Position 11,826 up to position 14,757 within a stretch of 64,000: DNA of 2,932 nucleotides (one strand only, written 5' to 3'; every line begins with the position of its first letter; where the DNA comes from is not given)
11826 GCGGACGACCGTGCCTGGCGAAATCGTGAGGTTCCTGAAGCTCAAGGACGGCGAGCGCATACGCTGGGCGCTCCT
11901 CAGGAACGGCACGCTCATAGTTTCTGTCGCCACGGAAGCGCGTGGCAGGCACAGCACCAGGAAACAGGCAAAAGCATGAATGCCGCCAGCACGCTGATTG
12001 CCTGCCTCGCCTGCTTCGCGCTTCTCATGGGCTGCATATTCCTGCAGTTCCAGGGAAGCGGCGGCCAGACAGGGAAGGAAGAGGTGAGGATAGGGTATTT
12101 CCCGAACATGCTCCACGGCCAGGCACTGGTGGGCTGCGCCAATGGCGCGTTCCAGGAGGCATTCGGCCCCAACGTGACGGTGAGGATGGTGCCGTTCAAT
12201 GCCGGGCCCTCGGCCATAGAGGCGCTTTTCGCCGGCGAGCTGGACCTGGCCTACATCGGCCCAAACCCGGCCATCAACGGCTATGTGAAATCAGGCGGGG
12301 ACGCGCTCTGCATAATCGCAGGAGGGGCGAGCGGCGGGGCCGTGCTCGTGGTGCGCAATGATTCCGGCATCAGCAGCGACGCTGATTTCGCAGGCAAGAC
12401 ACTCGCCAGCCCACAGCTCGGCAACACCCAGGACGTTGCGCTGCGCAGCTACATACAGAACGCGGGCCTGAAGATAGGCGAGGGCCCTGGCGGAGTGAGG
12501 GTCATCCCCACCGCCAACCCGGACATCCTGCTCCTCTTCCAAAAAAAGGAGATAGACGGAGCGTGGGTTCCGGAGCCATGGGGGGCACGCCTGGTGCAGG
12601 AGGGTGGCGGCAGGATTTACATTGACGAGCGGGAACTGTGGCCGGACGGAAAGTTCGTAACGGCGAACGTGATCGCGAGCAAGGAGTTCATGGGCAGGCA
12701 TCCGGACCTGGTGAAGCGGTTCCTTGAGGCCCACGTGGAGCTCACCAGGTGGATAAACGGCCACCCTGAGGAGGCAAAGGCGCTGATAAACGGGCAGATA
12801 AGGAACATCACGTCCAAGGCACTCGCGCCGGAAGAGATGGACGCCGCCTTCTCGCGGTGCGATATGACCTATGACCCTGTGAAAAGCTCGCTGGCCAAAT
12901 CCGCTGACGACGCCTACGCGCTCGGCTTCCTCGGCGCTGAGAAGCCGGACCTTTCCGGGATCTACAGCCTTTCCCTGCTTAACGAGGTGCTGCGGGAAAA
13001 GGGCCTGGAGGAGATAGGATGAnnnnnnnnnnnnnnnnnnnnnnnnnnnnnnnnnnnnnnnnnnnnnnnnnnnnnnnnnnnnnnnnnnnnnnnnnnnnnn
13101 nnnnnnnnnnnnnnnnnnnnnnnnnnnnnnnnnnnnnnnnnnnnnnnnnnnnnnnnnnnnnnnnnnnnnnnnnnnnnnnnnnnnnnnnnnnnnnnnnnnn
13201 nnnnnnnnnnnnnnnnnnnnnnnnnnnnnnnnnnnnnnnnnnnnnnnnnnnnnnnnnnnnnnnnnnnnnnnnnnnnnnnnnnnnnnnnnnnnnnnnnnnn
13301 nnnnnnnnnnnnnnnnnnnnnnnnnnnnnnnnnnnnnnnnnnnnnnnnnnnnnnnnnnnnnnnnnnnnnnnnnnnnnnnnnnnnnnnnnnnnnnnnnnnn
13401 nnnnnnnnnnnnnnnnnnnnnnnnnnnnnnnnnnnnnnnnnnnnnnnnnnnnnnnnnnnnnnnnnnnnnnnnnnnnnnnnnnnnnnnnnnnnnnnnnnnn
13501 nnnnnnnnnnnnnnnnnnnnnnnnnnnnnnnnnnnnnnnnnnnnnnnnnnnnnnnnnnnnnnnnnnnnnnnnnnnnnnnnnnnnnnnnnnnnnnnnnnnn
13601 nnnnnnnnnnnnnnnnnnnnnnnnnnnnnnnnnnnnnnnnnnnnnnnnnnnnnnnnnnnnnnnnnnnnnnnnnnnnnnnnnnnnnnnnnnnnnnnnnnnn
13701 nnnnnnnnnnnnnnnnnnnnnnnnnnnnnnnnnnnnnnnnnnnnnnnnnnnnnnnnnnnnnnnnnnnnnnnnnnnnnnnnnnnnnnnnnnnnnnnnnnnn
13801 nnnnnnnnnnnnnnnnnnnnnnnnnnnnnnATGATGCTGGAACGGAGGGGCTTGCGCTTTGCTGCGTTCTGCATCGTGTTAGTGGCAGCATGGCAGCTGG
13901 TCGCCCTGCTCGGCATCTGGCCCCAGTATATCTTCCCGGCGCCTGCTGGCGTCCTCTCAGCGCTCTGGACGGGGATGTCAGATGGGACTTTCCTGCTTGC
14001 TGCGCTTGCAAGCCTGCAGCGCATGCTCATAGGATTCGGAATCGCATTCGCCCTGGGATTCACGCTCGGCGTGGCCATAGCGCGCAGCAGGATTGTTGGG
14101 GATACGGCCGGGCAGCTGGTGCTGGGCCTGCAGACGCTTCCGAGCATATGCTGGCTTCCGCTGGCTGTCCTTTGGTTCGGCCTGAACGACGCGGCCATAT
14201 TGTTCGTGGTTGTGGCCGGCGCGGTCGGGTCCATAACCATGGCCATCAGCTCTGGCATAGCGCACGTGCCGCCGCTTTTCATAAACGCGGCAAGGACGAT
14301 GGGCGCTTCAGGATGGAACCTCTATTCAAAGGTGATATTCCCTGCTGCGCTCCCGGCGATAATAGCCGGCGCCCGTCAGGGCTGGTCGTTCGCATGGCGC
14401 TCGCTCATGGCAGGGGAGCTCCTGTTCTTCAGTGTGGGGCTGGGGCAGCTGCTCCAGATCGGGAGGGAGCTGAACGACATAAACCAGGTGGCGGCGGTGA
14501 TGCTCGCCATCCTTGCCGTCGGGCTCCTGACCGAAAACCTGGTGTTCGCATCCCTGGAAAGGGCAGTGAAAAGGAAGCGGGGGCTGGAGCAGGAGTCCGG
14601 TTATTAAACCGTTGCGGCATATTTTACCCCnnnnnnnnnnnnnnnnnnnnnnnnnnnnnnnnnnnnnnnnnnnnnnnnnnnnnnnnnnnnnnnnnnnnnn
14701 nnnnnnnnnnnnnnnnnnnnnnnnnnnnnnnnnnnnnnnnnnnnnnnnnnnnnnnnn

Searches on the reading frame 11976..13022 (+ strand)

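Call 15: search_protein_families(library=pfam, proteins=[window:11976-13022:+], max_evalue=0.01)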
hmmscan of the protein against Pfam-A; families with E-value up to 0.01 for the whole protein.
window:11976-13022:+ (348 aa): 3 families
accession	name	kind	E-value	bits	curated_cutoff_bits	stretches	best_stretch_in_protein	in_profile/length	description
PF13379.11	NMT1_2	-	3.3e-36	125.8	24.7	1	32-270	3-247/252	NMT1-like family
PF09084.16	NMT1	-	1.1e-12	48.8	20.5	1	66-267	20-216/216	NMT1/THI5 like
PF12974.12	Phosphonate-bd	-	3.9e-10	39.9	27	1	67-171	29-137/242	ABC transporter, phosphonate, periplasmic substrate-binding protein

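Call 16: search_protein_families(library=ncbifam, proteins=[window:11976-13022:+], max_evalue=0.01)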
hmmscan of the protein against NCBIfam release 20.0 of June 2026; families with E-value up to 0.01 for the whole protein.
window:11976-13022:+ (348 aa): 8 families
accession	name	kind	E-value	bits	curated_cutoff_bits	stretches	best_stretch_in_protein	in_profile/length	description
TIGR01728.1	SsuA_fam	subfamily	5.6e-58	196.4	163.5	1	37-335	1-289/290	aliphatic sulfonate ABC transporter substrate-binding protein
NF040735.1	SBP_SaoX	equivalog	7.4e-18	64.7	300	1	36-270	4-228/330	ABC transporter substrate-binding subunit SaoX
TIGR01729.1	taurine_ABC_bnd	equivalog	6.3e-15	55.4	304.25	1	48-253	10-206/300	taurine ABC transporter substrate-binding protein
NF008588.0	PRK11553.1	subfamily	1.7e-13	50.3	299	1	32-252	24-232/319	aliphatic sulfonate ABC transporter substrate-binding protein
NF008553.0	PRK11480.1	equivalog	7.5e-12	45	490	1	50-256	36-231/320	taurine ABC transporter substrate-binding protein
TIGR01098.1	3A0109s03R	subfamily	0.00071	19.1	112.05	1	24-144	20-144/253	phosphate/phosphite/phosphonate ABC transporter substrate-binding protein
TIGR03431.1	PhnD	equivalog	0.0023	17.4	261.1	1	60-144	54-139/288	phosphonate ABC transporter substrate-binding protein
TIGR02122.1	TRAP_TAXI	subfamily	0.0042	16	84.35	1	64-166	58-167/320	TAXI family TRAP transporter solute-binding subunit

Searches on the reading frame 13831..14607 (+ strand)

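Call 23: search_protein_families(library=pfam, proteins=[window:13831-14607:+], max_evalue=0.001)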
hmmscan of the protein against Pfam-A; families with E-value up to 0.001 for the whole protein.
window:13831-14607:+ (258 aa): 1 family
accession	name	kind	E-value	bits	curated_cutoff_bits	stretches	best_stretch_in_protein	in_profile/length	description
PF00528.27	BPD_transp_1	-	1.7e-22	80.5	26.4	1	76-247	1-179/184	Binding-protein-dependent transport system inner membrane component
